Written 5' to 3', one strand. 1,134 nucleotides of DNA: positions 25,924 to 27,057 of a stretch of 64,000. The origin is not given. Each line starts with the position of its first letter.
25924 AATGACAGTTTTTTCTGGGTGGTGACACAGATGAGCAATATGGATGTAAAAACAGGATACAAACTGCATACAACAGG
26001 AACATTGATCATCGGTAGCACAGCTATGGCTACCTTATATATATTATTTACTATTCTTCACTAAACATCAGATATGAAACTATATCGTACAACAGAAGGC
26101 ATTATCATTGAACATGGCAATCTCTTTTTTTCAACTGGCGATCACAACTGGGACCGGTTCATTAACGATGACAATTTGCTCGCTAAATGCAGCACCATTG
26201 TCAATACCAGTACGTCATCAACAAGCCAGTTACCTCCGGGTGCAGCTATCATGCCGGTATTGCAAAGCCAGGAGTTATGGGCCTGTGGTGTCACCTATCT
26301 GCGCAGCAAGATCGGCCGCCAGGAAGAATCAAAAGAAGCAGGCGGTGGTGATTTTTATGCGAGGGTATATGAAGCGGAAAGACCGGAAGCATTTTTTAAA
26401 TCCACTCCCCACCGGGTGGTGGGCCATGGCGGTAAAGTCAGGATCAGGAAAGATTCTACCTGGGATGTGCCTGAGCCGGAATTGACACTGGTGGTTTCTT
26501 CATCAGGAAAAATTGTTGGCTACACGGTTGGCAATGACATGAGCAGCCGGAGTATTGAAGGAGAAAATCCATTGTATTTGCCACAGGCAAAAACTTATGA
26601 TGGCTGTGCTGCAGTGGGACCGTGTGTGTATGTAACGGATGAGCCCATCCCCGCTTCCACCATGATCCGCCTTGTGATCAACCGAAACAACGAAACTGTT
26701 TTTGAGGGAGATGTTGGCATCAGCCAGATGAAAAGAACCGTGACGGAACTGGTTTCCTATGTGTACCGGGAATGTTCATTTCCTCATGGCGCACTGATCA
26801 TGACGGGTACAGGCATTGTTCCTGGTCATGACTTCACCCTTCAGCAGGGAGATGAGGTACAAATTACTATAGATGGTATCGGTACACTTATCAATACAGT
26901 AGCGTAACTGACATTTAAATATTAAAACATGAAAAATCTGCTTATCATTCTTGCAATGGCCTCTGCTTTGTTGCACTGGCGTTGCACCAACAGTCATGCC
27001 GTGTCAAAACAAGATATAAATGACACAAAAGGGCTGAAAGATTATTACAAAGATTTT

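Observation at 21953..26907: Oxidative (Weimberg/Dahms-like) pentonate route embedded in a xylan PUL operon, apparently split between periplasm and cytoplasm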

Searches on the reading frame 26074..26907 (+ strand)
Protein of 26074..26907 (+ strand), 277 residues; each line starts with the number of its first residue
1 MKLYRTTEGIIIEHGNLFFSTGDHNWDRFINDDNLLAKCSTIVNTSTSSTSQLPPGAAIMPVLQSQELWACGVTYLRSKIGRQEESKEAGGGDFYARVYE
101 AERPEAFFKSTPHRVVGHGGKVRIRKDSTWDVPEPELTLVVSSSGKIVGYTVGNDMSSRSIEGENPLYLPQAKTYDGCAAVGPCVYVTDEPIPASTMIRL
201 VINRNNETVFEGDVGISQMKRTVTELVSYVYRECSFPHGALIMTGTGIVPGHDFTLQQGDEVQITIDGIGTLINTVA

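Call 5: search_protein_families(library=pfam, proteins=[window:26074-26907:+])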
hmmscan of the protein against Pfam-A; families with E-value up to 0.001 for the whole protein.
window:26074-26907:+ (277 aa): 1 family
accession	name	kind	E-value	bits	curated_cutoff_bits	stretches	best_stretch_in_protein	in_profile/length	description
PF01557.24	FAA_hydrolase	-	3.3e-25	89.4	23.9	1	100-276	27-213/214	Fumarylacetoacetate (FAA) hydrolase C-terminal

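Call 6: search_protein_families(library=ncbifam, proteins=[window:26074-26907:+])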
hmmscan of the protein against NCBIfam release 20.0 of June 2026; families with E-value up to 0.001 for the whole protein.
window:26074-26907:+ (277 aa): 6 families
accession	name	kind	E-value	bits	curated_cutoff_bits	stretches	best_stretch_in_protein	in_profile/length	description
TIGR02303.1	HpaG-C-term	equivalog_domain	7.3e-11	42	276.4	1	102-276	65-242/245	4-hydroxyphenylacetate degradation bifunctional isomerase/decarboxylase, C-terminal subunit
NF053535.1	DhyDRhmHlse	equivalog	5.4e-10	39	500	1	146-275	146-277/284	2,4-didehydro-3-deoxy-L-rhamnonate hydrolase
NF040903.1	GguC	equivalog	6.1e-10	38.6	340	1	103-274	136-314/329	AraD1 family protein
TIGR02305.1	HpaG-N-term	equivalog_domain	4.9e-07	29.5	228.65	1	148-276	86-205/205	4-hydroxyphenylacetate degradation bifunctional isomerase/decarboxylase, N-terminal subunit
NF007967.0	PRK10691.1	equivalog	2.9e-05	23.5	201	1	146-268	92-211/219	fumarylacetoacetate hydrolase family protein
NF011750.0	PRK15203.1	equivalog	4.9e-05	22.3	811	1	147-276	299-422/429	4-hydroxyphenylacetate degradation bifunctional isomerase/decarboxylase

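Call 9: search_solved_structures(query=window:26074-26907:+, max_evalue=0.01, show_alignments=2)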
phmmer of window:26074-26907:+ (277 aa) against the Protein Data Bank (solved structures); distinct sequences matched with E-value up to 0.01: 18.
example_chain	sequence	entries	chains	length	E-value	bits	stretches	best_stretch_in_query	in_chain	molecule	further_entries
2q18_X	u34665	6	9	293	3.4e-59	203.6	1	62-276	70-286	2-keto-3-deoxy-D-arabinonate dehydratase | Putative uncharacterized protein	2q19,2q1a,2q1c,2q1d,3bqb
9kkt_B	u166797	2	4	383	9.7e-19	70.9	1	101-276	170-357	Fumarylacetoacetate hydrolase family protein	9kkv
3qdf_A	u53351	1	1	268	4.4e-10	42.5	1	144-276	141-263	2-hydroxyhepta-2,4-diene-1,7-dioate isomerase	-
8sky_A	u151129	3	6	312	5.7e-10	42.2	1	102-276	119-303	Fumarylacetoacetate hydrolase family protein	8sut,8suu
6iym_A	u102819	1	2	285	1.7e-09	40.6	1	146-276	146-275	5-oxopent-3-ene-1,2,5-tricarboxylate decarboxylase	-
3rr6_A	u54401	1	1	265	3e-08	36.5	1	143-276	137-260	Putative uncharacterized protein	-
4pfz_A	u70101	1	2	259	4.5e-08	36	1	145-276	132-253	5-carboxymethyl-2-hydroxymuconate delta-isomerase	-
4dbf_A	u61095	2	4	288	2.1e-07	33.8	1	104-276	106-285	2-HYDROXYHEPTA-2,4-DIENE-1,7-DIOATE ISOMERASE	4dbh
2dfu_A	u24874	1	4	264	4.2e-07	32.8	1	146-275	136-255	probable 2-hydroxyhepta-2,4-diene-1,7-dioate isomerase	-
4maq_A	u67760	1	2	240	4.9e-06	29.2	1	146-272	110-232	Putative fumarylpyruvate hydrolase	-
6sbi_A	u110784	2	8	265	1.3e-05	27.9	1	146-271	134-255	Acylpyruvase FAHD1, mitochondrial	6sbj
1gtt_A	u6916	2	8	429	3.8e-05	26.3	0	146-276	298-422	4-HYDROXYPHENYLACETATE DEGRADATION BIFUNCTIONAL ISOMERASE/DECARBOXYLASE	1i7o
8gsr_A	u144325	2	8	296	7.7e-05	25.3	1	144-272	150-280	L-2,4-diketo-3-deoxyrhamnonate hydrolase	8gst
1wzo_A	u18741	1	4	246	0.00011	24.9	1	145-276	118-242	HpcE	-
6fog_A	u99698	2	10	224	0.00023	23.8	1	147-271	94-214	Acylpyruvase FAHD1, mitochondrial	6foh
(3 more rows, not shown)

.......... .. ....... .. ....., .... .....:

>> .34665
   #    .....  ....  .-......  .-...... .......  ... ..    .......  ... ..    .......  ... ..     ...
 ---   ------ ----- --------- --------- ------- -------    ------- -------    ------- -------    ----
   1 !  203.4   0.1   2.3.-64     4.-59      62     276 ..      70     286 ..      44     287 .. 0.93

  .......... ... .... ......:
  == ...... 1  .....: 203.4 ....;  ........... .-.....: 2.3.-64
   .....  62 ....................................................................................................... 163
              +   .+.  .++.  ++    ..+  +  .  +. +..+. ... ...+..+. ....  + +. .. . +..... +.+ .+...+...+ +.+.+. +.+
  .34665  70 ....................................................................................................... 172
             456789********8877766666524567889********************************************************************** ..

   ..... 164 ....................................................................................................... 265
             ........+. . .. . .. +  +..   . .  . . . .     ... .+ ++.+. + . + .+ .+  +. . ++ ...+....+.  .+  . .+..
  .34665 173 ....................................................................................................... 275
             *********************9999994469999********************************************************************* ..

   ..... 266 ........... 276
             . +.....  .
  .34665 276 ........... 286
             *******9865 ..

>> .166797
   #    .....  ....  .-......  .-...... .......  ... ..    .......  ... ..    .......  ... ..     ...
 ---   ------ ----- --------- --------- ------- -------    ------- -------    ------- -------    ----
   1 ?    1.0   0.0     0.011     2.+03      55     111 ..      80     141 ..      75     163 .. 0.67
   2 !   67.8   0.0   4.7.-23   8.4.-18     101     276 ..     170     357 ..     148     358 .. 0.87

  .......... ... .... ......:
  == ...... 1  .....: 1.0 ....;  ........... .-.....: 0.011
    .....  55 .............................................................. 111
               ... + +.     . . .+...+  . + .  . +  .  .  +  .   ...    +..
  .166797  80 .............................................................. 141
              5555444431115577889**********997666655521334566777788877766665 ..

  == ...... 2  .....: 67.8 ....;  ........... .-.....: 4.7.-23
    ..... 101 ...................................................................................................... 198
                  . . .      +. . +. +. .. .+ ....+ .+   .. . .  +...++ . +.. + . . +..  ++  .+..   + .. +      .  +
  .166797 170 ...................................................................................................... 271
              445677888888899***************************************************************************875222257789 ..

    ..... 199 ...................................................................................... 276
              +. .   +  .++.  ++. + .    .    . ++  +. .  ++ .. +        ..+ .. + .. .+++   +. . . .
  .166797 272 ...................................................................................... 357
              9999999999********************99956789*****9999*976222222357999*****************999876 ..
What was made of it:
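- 26074..26907 (+): KdaD-type FAH-family 2-keto-3-deoxy-pentonate dehydratase. Call 9: 2Q18, 203 bits.
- The FAH protein matches the dehydratase KdaD far better than a FAH-type diketo-acid hydrolase (203 against 25 bits, call 9).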

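Call 15: find_homologous_proteins(query=window:26074-26907:+, max_evalue=1e-10)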
Query window:26074-26907:+ (277 aa): 8000 proteins with E <= 1e-10 among 8000 candidates; the best 120 are listed.
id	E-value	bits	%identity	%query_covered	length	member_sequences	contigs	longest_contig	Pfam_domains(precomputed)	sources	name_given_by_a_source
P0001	2.7e-185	632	100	100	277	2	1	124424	PF01557.24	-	-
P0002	1.0e-140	486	77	100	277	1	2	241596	PF01557.24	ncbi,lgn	-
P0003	4.6e-134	464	72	100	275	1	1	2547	PF01557.24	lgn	-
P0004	1.2e-133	463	72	100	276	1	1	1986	PF01557.24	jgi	-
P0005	1.9e-133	462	73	100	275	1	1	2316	PF01557.24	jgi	jgi:2-dehydro-3-deoxy-D-arabinonate dehydratase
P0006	2.1e-133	462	72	100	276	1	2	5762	PF01557.24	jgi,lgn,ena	-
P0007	2.5e-133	462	72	100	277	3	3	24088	PF01557.24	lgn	-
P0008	2.8e-133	461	72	100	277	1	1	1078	PF01557.24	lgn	-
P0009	3.3e-133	461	74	100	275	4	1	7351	PF01557.24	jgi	-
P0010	9.6e-133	460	73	100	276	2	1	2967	PF01557.24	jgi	-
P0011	1.0e-132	460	73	100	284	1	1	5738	PF01557.24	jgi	jgi:2-dehydro-3-deoxy-D-arabinonate dehydratase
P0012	1.0e-132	460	72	100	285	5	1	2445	PF01557.24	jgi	jgi:2-dehydro-3-deoxy-D-arabinonate dehydratase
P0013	1.1e-132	460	72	100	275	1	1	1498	PF01557.24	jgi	jgi:2-dehydro-3-deoxy-D-arabinonate dehydratase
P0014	1.2e-132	459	73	100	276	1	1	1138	PF01557.24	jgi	-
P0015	1.3e-132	459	74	100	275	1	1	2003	PF01557.24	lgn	-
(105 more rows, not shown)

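Call 16: find_related_loci(query=window:26074-26907:+, collection=genome_contigs, flank=10000)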
Query window:26074-26907:+ (277 aa) in genome_contigs; peptide patterns used: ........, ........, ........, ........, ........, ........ (x = any residue, [..] = any of these).
599 stretches matched a pattern (row limit reached: there are more); 582 encode a relative of the query (tblastn E <= 1e-3); the best 80 are kept; 80 distinct loci.
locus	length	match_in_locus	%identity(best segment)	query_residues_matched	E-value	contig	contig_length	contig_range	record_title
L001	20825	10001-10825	74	1-277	2e-136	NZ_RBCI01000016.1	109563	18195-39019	Flavisolibacter nicotianae strain X7X scaffold_15, whole genome shotgun sequence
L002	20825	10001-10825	72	1-277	3e-135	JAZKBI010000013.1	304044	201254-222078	MAG: Bacteroidota bacterium isolate ADI_H3L2_1_122_18_3-bin075 ADIH3L21_B075_0_000000000013, whole genome shotgun sequen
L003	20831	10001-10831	71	1-276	2e-134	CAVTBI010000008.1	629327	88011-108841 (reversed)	MAG: uncultured Chitinophagaceae bacterium isolate MFD02416.bin.1.403 genome assembly, contig: contig_19844, whole genom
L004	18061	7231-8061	69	1-276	6e-134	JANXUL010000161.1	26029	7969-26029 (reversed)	MAG: Bacteroidetes bacterium isolate 339R_metabat_47 339R_k141_1751981, whole genome shotgun sequence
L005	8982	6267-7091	69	1-276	4e-134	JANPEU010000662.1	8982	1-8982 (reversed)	MAG: Bacteroidota bacterium isolate VAR_78_metabat_194 VAR_78_k141_2806211, whole genome shotgun sequence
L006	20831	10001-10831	71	1-276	2e-133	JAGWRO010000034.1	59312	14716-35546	MAG: Bacteroidota bacterium isolate REEB328 k141_1766771, whole genome shotgun sequence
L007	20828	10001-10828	70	1-276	2e-133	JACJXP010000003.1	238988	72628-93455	MAG: Chitinophagales bacterium isolate HK-STAS-BACT-15 HK-STAS-BACT-15_3, whole genome shotgun sequence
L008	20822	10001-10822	72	1-276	2e-133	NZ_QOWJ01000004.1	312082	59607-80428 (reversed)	Paracnuella aquatica strain N24 10_scaffold4, whole genome shotgun sequence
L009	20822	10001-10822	70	1-276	4e-133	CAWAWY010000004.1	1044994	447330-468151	MAG: uncultured Chitinophagaceae bacterium isolate MFD05442.bin.2.272 genome assembly, contig: contig_19119, whole genom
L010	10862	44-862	71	1-276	3e-133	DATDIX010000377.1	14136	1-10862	MAG TPA_asm: Chitinophagaceae bacterium isolate SMAG_U315 k141_2123114, whole genome shotgun sequence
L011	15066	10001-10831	72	1-277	5e-133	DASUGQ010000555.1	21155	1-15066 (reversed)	MAG TPA_asm: Cyclobacteriaceae bacterium isolate SMAG_U1410 k141_1665953, whole genome shotgun sequence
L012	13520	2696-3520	68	1-276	5e-133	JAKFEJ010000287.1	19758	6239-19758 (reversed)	MAG: Chitinophagaceae bacterium isolate LC070 contig-124_2424, whole genome shotgun sequence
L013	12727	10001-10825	68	1-276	2e-132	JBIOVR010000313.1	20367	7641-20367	MAG: Chitinophagaceae bacterium isolate MAG103 k127_3374857, whole genome shotgun sequence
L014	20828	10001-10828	69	1-276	1e-131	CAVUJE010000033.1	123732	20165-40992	MAG: uncultured Chitinophagaceae bacterium isolate MFD01721.bin.3.30 genome assembly, contig: contig_52511, whole genome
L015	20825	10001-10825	68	1-276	2e-131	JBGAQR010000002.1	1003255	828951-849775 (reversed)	MAG: Ferruginibacter sp. isolate MAG_AAO_H10.23 AAOH10-23_opera_contig_13, whole genome shotgun sequence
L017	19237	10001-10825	68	1-276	4e-131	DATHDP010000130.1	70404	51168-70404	MAG TPA_asm: Chitinophagaceae bacterium isolate SMAG_U12397 k141_103923, whole genome shotgun sequence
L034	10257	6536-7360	69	1-276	3e-128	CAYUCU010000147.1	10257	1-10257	MAG TPA_asm: uncultured Chitinophaga sp. isolate SRP150892_co2_494 genome assembly, contig: NODE_9892_length_10257_cov_5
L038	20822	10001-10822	68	1-276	1e-127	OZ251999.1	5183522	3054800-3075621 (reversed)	MAG: Ferruginibacter sp. isolate 6b93fee7-c919-495a-ad20-624eb88cafa5 genome assembly, chromosome: 1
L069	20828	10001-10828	63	1-276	2e-118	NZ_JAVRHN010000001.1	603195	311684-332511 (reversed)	Autumnicola psychrophila strain F225 1, whole genome shotgun sequence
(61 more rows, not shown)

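Call 47: find_encoding_contigs(protein=P0001, flank=10000, max_places=3)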
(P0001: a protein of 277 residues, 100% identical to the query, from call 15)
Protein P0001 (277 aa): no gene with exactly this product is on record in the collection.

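Call 48: find_encoding_contigs(protein=P0002, flank=10000, max_places=2)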
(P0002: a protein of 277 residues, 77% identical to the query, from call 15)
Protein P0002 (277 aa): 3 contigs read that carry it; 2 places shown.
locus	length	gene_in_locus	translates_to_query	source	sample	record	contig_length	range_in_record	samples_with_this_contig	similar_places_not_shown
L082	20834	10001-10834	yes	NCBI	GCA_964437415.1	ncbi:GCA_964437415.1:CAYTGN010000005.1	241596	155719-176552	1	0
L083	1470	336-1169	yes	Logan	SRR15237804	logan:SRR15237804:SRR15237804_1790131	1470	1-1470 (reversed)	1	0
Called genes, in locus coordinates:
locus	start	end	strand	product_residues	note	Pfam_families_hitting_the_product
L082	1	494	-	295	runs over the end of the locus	PF12833:HTH_18, PF00165:HTH_AraC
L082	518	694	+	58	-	-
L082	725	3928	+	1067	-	PF13620:CarboxypepD_reg, PF13715:CarbopepD_reg_2, PF07715:Plug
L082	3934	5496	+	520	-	PF12771:SusD-like_2, PF12741:SusD-like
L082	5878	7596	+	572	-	PF00920:ILVD_EDD_N, PF24877:ILV_EDD_C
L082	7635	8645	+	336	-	PF08450:SGL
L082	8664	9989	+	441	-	PF02447:GntP_permease, PF03600:CitMHS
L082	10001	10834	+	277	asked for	PF01557:FAA_hydrolase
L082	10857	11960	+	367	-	PF00331:Glyco_hydro_10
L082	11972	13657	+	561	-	PF04616:Glyco_hydro_43, PF17851:GH43_C2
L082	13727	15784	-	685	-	PF00676:E1_dh, PF02779:Transket_pyr, PF02780:Transketolase_C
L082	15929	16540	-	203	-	PF01557:FAA_hydrolase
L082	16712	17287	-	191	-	PF01195:Pept_tRNA_hydro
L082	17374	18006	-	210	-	-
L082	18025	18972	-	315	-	PF13793:Pribosyltran_N, PF00156:Pribosyltran, PF14572:Pribosyl_synth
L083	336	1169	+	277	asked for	PF01557:FAA_hydrolase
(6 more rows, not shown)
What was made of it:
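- The Zn-ADH is missing from the closest syntenic relative (call 48).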

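Call 61: search_protein_families(library=pfam, max_evalue=0.00001, proteins=[L034:1-1500:+, L015:371-2539:+, L038:9077-9955:+, L001:11281-12540:+, L007:3806-4933:+, L009:3440-4951:+, L069:2715-3824:+, L017:12534-13385:-, L038:4191-4985:+, L015:10835-12139:+])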
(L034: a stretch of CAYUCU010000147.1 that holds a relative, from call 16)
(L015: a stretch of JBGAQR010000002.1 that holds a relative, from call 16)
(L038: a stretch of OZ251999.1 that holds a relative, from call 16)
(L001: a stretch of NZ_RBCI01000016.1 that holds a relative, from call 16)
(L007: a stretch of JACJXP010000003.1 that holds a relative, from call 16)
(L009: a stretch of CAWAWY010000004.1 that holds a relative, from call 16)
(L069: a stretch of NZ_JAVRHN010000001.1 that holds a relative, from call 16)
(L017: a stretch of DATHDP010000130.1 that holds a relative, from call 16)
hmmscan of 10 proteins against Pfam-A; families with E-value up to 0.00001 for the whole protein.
L034:1-1500:+ (499 aa): 2 families
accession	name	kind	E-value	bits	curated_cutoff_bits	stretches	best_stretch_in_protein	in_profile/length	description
PF06964.18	Alpha-L-AF_C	-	2.8e-50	171.2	27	1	302-492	1-165/165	Alpha-L-arabinofuranosidase C-terminal domain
PF22848.2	ASD1_dom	-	5.1e-13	49.6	22.2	1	65-135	5-79/239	Alpha-L-arabinofuranosidase 1 domain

L015:371-2539:+ (722 aa): 3 families
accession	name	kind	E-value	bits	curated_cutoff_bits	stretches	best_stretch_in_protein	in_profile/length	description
PF03629.24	SASA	-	1e-18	68.2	24.8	1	491-610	102-222/226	Carbohydrate esterase, sialic acid-specific acetylesterase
PF02837.24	Glyco_hydro_2_N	-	3.2e-08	34.1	28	1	337-449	40-146/169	Glycosyl hydrolases family 2, sugar binding domain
PF21467.3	BetaGal_gal-bd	-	4.6e-06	27.1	27.3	0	368-429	2-62/62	Beta-galactosidase, galactose-binding domain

L038:9077-9955:+ (292 aa): 1 family
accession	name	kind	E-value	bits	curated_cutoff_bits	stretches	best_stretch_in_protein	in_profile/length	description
PF00756.26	Esterase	-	1.9e-16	61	22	1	56-199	9-149/251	Putative esterase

L001:11281-12540:+ (419 aa): 1 family
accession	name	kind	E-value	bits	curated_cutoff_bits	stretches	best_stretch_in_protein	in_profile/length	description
PF00756.26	Esterase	-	7.6e-20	72.2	22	2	285-406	90-199/251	Putative esterase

L007:3806-4933:+ (375 aa): 1 family
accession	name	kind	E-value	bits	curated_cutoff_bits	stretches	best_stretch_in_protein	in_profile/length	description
PF07470.19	Glyco_hydro_88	-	6.2e-57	193.6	26.6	1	68-374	32-350/352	Glycosyl Hydrolase Family 88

L009:3440-4951:+ (503 aa): 4 families
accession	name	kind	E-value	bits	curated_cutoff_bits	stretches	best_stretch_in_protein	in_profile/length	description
PF07676.18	PD40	-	5.1e-31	106.4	20.9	2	337-366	8-38/38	WD40-like Beta Propeller Repeat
PF00930.27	DPPIV_N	-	2.4e-07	30.2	22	0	291-380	236-326/354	Dipeptidyl peptidase IV (DPP IV) N-terminal region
PF25174.1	Beta-prop_THOC3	-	6.2e-07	29.1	305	0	337-442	88-188/272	THOC3 beta-propeller domain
PF14583.12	Pectate_lyase22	-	9.7e-06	25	30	0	338-399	36-98/386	Oligogalacturonate lyase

L069:2715-3824:+ (369 aa): 3 families
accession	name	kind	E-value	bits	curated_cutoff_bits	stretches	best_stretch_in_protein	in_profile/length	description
PF00107.32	ADH_zinc_N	-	4.8e-24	85.2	31.8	1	204-327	3-128/129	Zinc-binding dehydrogenase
PF08240.17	ADH_N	-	2e-23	83.1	23.5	1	43-164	2-104/104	Alcohol dehydrogenase GroES-like domain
PF16912.11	Glu_dehyd_C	-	2.2e-08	34.3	34.9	1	184-354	24-202/211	Glucose dehydrogenase C-terminus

L017:12534-13385:- (283 aa): 4 families
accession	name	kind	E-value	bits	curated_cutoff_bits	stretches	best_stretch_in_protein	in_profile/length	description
PF20434.5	BD-FAE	-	5.8e-16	59.1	26.8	1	64-177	2-113/215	BD-FAE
PF07859.19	Abhydrolase_3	-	1.5e-10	41.7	25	1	131-203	49-111/210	alpha/beta hydrolase fold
PF00326.27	Peptidase_S9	-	1.9e-09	37.7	22.6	0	207-278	137-206/213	Prolyl oligopeptidase family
PF01738.24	DLH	-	2.1e-09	37.7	21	1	129-279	76-214/217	Dienelactone hydrolase family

L038:4191-4985:+ (264 aa): 1 family
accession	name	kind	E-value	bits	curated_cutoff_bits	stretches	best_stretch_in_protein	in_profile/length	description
PF01522.26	Polysacc_deac_1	-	1.9e-13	50.9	23.1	1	28-147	5-108/124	Polysaccharide deacetylase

L015:10835-12139:+ (434 aa): 3 families
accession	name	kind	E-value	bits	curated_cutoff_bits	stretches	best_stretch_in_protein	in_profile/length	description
PF02447.22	GntP_permease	-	2e-144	482.1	22.5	1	4-433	4-440/440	GntP family permease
PF03600.22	CitMHS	-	8.5e-18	65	31.9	1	20-380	8-336/336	Citrate transporter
PF03553.21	Na_H_antiporter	-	4.3e-07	29.9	23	1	184-389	53-257/303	Na+/H+ antiporter family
